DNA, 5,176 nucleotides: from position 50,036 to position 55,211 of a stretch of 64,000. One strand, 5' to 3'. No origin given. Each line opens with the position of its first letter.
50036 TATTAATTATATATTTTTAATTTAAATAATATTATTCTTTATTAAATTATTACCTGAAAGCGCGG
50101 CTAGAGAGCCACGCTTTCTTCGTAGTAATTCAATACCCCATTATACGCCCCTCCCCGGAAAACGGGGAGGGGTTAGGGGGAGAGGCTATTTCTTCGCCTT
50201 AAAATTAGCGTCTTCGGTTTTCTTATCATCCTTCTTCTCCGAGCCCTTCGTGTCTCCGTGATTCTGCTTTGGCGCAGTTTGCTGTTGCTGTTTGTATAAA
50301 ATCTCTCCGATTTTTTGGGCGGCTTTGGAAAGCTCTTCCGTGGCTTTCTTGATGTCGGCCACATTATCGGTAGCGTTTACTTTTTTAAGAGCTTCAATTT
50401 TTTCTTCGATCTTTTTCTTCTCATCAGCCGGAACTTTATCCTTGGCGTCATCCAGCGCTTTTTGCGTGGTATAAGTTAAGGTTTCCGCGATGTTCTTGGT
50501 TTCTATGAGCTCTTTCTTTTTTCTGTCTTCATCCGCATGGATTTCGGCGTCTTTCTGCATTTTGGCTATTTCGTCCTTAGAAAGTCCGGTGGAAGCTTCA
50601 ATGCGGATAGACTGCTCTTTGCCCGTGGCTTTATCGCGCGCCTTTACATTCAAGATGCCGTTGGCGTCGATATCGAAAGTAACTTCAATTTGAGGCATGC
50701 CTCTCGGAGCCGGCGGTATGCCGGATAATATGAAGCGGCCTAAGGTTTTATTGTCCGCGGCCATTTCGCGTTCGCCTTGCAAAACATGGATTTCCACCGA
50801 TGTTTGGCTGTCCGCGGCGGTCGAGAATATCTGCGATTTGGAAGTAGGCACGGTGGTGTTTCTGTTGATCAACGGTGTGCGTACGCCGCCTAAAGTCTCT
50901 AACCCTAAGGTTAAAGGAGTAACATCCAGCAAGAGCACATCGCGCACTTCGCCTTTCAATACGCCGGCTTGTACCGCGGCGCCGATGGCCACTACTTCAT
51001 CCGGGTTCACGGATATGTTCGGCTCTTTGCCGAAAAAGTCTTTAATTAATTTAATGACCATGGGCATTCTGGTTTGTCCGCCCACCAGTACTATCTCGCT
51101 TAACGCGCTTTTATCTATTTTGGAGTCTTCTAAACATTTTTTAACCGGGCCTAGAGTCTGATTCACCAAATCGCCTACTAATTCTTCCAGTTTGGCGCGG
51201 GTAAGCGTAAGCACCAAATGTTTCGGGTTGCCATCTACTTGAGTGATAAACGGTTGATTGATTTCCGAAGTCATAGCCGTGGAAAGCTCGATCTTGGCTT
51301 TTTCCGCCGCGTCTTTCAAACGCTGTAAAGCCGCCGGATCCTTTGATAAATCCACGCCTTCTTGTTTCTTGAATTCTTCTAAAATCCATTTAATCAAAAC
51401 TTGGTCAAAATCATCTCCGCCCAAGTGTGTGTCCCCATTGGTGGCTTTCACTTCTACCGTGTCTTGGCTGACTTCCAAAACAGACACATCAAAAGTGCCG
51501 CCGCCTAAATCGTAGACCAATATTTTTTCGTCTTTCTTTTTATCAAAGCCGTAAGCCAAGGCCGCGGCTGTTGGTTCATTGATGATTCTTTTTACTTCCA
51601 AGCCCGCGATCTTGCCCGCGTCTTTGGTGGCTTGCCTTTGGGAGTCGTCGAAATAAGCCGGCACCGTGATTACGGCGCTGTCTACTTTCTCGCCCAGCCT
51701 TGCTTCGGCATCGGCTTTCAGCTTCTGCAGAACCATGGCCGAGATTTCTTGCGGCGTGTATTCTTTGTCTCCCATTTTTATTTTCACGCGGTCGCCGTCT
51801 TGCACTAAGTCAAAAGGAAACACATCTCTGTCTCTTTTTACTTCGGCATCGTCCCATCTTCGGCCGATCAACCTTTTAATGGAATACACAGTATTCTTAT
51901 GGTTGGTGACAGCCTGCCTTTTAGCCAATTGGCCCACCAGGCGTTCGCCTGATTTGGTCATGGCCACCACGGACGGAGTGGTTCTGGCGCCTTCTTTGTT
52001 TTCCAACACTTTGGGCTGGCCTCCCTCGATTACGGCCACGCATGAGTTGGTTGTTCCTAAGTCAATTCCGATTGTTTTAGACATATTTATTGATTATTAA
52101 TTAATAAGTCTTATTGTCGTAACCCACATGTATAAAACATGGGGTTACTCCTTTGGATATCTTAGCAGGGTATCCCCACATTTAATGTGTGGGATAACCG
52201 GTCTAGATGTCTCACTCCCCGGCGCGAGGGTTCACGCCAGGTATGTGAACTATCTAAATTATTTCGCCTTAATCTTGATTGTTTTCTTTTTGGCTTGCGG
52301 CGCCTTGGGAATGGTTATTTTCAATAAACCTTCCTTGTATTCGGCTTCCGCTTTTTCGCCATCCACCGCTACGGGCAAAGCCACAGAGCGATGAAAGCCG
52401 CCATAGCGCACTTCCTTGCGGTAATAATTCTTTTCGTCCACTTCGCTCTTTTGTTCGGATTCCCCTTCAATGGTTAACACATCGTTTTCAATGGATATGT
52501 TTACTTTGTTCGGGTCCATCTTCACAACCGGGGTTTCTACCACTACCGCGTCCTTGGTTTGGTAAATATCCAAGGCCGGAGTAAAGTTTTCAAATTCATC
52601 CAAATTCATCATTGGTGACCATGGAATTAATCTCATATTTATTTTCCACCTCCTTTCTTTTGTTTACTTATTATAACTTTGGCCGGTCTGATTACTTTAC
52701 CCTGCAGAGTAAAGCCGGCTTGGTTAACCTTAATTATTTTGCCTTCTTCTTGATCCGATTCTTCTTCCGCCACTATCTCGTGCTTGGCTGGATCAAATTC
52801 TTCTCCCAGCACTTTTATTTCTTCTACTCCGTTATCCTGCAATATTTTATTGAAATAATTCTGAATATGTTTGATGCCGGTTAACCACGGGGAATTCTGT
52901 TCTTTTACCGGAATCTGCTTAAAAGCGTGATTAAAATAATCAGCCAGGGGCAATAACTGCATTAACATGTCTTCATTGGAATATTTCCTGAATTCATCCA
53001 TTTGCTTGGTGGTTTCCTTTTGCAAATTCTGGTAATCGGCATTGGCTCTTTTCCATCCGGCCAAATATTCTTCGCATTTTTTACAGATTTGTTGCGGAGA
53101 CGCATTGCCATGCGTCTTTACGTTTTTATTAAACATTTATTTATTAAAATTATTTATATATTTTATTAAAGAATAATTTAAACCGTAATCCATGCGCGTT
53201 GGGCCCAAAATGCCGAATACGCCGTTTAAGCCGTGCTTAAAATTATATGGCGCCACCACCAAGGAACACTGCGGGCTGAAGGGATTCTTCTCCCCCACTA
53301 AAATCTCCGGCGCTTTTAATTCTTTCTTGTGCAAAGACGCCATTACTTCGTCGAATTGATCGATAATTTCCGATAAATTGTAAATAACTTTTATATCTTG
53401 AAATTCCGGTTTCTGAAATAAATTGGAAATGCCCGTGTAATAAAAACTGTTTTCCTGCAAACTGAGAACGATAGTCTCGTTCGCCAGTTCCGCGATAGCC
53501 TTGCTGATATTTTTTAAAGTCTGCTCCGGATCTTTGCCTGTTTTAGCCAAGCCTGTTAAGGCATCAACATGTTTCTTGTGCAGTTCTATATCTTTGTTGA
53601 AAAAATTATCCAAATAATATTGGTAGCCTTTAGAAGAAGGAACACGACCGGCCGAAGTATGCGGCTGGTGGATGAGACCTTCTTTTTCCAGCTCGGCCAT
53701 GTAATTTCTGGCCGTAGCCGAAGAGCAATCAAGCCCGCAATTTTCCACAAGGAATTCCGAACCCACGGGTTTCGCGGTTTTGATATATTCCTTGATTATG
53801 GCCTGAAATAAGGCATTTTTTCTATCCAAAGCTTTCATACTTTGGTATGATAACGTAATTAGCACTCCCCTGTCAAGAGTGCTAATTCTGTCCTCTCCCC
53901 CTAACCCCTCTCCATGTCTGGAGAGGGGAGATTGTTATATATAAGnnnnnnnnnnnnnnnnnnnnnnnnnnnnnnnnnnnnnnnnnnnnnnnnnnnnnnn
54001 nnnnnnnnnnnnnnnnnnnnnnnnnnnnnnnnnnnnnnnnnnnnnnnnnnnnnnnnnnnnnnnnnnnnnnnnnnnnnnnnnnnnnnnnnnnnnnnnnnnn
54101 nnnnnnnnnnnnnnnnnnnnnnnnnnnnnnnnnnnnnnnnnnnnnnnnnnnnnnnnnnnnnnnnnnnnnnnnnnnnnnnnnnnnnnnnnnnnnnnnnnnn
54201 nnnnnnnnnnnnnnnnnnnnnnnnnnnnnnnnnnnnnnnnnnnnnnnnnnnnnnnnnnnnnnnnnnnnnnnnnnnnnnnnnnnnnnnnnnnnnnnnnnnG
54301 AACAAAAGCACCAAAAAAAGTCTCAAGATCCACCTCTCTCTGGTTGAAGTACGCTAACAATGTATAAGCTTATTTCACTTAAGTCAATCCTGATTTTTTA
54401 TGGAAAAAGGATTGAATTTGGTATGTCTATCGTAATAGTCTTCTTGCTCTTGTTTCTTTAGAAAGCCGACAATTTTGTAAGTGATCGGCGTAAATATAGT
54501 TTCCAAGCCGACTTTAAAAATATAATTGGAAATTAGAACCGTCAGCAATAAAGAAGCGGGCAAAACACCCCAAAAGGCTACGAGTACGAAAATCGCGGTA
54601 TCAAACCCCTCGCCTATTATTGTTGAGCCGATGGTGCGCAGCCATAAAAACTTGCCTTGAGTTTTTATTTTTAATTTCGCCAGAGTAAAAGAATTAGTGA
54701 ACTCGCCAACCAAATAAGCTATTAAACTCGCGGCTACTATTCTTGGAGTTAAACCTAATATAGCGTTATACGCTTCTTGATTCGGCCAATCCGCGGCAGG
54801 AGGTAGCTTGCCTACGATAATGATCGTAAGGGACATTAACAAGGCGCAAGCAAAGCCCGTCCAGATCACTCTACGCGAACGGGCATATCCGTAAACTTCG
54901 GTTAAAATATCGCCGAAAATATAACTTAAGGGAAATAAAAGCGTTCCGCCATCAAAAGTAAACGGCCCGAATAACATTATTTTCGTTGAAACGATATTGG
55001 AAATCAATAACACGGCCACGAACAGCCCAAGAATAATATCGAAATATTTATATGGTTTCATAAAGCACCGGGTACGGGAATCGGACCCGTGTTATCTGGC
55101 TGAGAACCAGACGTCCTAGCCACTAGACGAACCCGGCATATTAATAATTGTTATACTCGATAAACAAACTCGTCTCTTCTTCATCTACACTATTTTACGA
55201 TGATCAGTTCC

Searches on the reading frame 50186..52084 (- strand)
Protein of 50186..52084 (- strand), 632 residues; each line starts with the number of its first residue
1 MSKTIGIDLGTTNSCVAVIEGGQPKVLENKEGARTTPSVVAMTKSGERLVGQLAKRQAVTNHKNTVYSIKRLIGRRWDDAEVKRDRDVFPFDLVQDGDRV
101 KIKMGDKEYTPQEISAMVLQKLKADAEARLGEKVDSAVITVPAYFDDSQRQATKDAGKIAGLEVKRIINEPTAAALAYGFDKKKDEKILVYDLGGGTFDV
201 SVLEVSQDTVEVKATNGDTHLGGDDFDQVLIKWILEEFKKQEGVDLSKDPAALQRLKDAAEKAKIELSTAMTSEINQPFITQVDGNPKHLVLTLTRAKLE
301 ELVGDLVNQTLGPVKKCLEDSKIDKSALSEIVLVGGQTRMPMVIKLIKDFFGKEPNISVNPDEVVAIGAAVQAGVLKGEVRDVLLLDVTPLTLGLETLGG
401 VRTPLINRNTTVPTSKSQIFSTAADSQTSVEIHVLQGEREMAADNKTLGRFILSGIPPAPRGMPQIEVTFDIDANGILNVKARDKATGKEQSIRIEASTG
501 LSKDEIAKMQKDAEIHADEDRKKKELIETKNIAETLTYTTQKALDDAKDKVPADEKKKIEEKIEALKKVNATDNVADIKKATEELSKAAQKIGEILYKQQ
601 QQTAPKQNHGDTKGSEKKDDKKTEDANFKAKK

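Call 59: search_protein_families(library=pfam, proteins=[window:50186-52084:-], max_evalue=0.0001)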
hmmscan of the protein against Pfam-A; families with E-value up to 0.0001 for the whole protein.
window:50186-52084:- (632 aa): 2 families
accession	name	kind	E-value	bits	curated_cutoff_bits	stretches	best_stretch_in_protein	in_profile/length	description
PF00012.26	HSP70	-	1.9e-257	855.8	20.6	1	5-597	2-598/599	Hsp70 protein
PF06723.19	MreB_Mbl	-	2.6e-20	73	27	1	118-371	77-317/327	MreB/Mbl protein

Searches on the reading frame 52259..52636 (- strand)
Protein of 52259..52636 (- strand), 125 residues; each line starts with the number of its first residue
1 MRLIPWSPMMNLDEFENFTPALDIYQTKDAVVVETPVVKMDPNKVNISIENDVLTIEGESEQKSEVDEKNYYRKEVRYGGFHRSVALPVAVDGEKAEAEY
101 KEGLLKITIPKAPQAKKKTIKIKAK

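Call 60: search_protein_families(library=pfam, proteins=[window:52259-52636:-], max_evalue=0.0001)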
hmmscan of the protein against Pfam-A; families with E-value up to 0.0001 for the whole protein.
window:52259-52636:- (125 aa): 2 families
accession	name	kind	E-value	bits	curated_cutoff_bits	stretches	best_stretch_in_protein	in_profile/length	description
PF00011.27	HSP20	-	2.1e-19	70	20.8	1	23-122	1-101/102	Hsp20/alpha crystallin family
PF17886.7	ArsA_HSP20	-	3.2e-05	23.9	22.5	0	34-108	7-62/63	HSP20-like domain found in ArsA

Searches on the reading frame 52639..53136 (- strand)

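Call 60: search_protein_families(library=pfam, proteins=[window:52639-53136:-], max_evalue=0.0001)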
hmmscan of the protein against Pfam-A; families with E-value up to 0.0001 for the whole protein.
window:52639-53136:- (165 aa): 1 family
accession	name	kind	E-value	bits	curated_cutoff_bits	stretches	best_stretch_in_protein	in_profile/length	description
PF01025.24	GrpE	-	6.8e-39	133.6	25.8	1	16-158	22-165/165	GrpE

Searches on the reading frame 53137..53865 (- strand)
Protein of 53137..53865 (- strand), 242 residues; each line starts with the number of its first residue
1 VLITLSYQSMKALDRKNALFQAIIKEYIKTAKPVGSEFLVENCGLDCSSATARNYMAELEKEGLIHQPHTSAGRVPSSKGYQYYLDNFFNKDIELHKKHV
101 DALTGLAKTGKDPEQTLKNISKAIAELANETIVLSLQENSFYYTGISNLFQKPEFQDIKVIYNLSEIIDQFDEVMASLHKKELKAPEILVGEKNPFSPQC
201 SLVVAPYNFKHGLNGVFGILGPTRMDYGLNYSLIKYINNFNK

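Call 60: search_protein_families(library=pfam, proteins=[window:53137-53865:-], max_evalue=0.0001)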
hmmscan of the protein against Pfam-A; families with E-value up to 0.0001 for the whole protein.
window:53137-53865:- (242 aa): 1 family
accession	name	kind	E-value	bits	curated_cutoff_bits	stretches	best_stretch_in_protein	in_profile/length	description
PF01628.27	HrcA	-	4.7e-19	69.6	22.2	1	106-227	94-211/215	HrcA protein C terminal domain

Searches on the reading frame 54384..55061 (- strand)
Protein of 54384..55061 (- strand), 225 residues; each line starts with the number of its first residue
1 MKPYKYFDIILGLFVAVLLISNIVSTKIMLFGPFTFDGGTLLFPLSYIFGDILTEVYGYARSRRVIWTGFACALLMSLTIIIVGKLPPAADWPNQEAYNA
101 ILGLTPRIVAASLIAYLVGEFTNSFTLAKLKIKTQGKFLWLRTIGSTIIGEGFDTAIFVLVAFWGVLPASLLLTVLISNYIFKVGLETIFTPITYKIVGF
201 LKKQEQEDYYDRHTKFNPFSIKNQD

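Call 60: search_protein_families(library=pfam, proteins=[window:54384-55061:-], max_evalue=0.0001)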
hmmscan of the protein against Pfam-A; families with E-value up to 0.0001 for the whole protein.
window:54384-55061:- (225 aa): 1 family
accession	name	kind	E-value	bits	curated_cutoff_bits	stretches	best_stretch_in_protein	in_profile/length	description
PF02592.20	Vut_1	-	1e-53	182.2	27.2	1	37-196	1-151/152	Putative vitamin uptake transporter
